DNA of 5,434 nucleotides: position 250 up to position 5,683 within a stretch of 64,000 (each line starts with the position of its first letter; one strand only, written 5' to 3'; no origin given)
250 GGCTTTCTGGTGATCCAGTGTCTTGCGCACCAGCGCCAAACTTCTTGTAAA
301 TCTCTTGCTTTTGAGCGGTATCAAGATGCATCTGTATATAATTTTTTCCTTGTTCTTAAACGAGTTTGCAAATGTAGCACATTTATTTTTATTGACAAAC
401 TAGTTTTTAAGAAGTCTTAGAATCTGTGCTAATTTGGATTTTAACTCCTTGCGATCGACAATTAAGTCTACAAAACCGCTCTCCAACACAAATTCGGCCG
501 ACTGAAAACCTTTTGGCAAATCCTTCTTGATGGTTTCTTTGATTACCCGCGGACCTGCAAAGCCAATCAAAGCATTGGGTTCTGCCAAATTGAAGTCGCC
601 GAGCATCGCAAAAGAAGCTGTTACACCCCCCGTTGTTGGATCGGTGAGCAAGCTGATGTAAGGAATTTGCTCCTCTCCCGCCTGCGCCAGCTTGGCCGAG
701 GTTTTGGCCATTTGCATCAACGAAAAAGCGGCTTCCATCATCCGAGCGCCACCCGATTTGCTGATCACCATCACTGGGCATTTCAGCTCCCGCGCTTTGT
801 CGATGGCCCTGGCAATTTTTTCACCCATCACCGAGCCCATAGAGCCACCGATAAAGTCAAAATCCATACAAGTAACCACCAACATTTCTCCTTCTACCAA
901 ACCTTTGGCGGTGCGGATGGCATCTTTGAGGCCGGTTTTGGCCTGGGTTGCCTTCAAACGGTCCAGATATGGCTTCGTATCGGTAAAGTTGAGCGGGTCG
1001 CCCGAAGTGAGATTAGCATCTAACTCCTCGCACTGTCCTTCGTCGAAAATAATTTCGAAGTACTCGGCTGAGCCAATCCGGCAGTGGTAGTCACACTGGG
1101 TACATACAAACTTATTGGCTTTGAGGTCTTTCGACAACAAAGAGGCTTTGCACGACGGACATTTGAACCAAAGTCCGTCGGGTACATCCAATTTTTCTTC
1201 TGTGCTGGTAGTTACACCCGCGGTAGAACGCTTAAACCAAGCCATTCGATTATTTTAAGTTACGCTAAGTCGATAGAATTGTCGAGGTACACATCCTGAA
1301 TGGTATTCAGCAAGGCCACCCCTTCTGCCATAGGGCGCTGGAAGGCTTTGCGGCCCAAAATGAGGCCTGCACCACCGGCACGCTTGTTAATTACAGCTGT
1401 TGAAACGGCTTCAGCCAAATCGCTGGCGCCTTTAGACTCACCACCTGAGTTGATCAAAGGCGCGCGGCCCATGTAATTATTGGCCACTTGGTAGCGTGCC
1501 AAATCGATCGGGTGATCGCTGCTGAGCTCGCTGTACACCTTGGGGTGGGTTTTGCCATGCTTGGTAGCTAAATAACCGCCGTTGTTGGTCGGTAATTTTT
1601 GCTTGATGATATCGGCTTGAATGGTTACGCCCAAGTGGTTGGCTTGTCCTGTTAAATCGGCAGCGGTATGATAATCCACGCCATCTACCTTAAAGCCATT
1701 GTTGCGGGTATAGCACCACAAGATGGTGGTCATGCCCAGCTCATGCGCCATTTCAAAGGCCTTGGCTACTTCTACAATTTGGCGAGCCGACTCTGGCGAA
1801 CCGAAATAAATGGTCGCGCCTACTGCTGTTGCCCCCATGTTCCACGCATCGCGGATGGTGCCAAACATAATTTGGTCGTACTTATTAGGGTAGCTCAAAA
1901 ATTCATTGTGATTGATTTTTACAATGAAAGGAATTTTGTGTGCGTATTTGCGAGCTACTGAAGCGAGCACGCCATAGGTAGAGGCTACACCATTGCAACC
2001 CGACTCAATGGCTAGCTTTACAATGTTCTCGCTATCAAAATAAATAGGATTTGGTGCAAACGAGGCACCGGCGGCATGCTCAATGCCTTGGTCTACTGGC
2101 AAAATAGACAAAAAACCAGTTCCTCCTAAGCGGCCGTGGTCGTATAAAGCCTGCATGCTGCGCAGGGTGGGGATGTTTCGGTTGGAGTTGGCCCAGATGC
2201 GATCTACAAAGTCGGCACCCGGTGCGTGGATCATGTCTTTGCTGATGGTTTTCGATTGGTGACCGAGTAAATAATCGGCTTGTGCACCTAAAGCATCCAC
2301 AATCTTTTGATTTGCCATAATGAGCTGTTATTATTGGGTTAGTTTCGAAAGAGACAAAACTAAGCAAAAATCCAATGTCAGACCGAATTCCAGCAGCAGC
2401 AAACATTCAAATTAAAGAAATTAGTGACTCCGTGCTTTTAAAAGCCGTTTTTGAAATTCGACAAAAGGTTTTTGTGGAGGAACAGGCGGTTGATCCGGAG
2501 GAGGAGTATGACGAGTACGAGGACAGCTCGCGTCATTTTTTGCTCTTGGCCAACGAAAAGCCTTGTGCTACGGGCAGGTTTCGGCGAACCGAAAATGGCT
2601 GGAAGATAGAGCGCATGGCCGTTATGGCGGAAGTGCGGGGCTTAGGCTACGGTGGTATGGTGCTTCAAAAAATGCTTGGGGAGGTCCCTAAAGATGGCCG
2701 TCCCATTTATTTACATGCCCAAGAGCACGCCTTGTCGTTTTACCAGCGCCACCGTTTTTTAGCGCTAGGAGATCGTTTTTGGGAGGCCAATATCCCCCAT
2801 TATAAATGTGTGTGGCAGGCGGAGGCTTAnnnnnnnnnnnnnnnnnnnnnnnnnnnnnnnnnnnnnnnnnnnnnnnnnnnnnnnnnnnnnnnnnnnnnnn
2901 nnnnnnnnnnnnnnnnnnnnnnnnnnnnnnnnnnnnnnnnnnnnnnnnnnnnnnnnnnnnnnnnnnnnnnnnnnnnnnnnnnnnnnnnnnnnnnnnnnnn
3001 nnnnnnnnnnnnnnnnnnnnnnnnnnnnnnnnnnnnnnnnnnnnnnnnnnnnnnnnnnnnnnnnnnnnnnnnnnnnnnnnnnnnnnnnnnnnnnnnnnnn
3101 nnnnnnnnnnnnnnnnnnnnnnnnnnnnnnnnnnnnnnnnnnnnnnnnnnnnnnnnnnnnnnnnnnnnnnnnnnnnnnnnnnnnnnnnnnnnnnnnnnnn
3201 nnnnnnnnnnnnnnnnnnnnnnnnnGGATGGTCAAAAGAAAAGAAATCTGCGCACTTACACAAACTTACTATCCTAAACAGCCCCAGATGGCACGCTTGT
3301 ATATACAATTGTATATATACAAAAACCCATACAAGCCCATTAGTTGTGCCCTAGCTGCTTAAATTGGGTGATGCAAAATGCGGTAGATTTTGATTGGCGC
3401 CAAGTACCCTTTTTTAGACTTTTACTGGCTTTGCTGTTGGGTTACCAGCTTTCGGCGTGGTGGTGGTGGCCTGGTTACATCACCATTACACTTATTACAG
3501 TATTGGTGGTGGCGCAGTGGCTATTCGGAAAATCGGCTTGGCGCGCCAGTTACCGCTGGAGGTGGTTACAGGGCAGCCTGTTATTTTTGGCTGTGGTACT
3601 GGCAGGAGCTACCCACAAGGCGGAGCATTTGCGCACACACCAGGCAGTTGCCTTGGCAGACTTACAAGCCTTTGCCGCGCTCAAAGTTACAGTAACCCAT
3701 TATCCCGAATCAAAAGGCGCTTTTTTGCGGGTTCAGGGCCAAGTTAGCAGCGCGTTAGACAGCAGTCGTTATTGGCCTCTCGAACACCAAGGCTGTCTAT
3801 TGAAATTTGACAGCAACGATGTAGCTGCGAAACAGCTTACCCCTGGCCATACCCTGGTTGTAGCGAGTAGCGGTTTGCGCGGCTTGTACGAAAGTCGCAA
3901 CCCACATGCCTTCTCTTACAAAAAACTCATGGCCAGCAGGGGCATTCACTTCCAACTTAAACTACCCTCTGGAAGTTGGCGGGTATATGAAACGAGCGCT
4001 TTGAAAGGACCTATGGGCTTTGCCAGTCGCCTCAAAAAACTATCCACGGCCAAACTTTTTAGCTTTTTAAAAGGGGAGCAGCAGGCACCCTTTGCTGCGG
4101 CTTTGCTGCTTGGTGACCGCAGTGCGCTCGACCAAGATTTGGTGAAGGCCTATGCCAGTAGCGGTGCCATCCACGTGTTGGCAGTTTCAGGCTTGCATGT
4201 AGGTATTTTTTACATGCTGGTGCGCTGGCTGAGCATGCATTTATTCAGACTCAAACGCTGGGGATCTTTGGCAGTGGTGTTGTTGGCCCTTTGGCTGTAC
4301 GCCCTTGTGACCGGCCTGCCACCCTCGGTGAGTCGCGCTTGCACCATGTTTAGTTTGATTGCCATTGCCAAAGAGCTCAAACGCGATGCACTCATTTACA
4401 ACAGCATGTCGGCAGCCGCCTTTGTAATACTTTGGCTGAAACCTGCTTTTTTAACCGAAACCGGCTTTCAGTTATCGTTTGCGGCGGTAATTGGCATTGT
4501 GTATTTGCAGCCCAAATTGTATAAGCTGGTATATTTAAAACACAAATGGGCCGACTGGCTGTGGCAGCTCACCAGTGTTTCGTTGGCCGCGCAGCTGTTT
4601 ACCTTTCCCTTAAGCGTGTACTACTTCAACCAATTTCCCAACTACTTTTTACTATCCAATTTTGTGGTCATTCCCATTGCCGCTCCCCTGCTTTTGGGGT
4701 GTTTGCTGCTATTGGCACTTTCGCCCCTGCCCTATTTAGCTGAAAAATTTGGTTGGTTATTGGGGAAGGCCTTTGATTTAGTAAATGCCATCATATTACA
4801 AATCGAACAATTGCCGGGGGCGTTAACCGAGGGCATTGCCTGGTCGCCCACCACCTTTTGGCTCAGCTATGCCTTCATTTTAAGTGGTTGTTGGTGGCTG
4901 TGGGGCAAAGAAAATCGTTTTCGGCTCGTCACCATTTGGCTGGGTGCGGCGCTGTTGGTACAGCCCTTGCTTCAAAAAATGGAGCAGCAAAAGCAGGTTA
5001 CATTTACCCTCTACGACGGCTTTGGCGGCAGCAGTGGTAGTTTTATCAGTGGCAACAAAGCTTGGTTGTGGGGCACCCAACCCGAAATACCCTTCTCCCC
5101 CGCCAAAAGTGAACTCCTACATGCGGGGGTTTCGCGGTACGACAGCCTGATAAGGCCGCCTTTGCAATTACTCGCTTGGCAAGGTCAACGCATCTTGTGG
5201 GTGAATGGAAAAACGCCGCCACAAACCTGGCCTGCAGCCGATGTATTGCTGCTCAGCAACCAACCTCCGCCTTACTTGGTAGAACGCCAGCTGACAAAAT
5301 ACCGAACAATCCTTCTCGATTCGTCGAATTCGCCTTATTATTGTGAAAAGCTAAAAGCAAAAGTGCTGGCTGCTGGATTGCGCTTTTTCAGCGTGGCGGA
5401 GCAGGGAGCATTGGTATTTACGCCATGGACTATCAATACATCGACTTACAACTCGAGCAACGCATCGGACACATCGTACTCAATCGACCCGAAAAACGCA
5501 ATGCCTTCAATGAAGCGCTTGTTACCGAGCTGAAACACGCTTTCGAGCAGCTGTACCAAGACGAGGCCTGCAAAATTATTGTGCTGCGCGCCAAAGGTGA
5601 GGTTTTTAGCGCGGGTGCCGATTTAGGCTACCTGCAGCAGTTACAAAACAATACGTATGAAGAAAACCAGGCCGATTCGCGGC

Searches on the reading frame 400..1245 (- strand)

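Call 73: search_protein_families(library=pfam, proteins=[window:400-1245:-])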
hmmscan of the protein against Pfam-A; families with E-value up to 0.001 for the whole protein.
window:400-1245:- (281 aa): 2 families
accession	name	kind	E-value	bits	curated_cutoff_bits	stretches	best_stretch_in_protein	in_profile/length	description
PF01039.27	Carboxyl_trans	-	1.7e-21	76.9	22.3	1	95-242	28-180/493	Carboxyl transferase domain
PF17848.7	Zn_ribbon_ACC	-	1.1e-10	41.9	24.5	1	26-51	1-26/26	Acetyl-CoA carboxylase zinc finger domain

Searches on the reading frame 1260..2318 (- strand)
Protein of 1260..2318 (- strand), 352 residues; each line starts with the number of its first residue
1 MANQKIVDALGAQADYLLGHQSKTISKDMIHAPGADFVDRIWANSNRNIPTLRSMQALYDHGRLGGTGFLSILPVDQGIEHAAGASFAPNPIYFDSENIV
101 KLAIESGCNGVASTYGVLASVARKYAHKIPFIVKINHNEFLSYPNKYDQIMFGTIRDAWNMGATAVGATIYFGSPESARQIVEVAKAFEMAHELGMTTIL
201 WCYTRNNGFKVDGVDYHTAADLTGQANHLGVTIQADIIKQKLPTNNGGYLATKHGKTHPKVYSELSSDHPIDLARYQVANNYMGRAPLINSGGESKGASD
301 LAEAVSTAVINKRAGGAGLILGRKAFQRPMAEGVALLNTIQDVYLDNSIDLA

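Call 73: search_protein_families(library=pfam, proteins=[window:1260-2318:-])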
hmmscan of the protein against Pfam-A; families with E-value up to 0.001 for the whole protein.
window:1260-2318:- (352 aa): 1 family
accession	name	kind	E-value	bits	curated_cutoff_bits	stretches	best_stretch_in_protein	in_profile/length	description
PF01791.15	DeoC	-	1.2e-59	202.2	23.8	1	71-328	2-229/229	DeoC/LacD family aldolase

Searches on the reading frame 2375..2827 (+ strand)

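Call 107: search_protein_families(library=pfam, proteins=[window:2375-2827:+], max_evalue=0.001)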
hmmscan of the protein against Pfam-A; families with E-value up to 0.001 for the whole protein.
window:2375-2827:+ (151 aa): 3 families
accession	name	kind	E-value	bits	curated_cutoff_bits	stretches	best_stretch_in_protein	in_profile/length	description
PF00583.31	Acetyltransf_1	-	1.8e-09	38.3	20.7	1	23-126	2-114/116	Acetyltransferase (GNAT) family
PF13673.13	Acetyltransf_10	-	4.9e-09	36.7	23.6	1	37-143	15-122/128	Acetyltransferase (GNAT) domain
PF13508.13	Acetyltransf_7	-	5.6e-07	30.3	27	1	52-126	3-80/84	Acetyltransferase (GNAT) domain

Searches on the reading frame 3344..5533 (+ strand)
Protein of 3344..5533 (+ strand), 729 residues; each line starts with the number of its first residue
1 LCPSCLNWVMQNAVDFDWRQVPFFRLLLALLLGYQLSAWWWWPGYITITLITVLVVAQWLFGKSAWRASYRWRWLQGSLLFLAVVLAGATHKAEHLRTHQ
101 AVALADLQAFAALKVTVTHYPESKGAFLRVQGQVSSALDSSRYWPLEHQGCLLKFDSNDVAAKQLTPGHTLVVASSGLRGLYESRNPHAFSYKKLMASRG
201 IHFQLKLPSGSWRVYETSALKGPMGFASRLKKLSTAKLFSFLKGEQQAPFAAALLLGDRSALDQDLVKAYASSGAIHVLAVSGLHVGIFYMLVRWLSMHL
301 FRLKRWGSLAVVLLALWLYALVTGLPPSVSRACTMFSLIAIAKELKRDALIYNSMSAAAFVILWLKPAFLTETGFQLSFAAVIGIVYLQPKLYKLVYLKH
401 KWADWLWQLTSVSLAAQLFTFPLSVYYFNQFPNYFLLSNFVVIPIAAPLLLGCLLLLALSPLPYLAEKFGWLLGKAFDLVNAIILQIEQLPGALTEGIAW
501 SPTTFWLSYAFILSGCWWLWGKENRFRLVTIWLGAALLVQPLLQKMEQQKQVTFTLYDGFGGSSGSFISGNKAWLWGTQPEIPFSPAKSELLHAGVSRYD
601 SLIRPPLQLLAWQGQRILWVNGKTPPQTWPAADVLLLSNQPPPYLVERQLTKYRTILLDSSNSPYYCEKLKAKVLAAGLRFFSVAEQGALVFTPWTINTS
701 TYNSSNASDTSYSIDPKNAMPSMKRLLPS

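Call 73: search_protein_families(library=pfam, proteins=[window:3344-5533:+])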
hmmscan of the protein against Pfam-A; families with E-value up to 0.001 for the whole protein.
window:3344-5533:+ (729 aa): 2 families
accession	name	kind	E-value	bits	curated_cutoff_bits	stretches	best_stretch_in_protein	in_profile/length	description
PF03772.21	Competence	-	3.5e-59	200.8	23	1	254-520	1-268/270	Competence protein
PF13567.11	DUF4131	-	1.7e-12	47.8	31.6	1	36-211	3-163/165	Domain of unknown function (DUF4131)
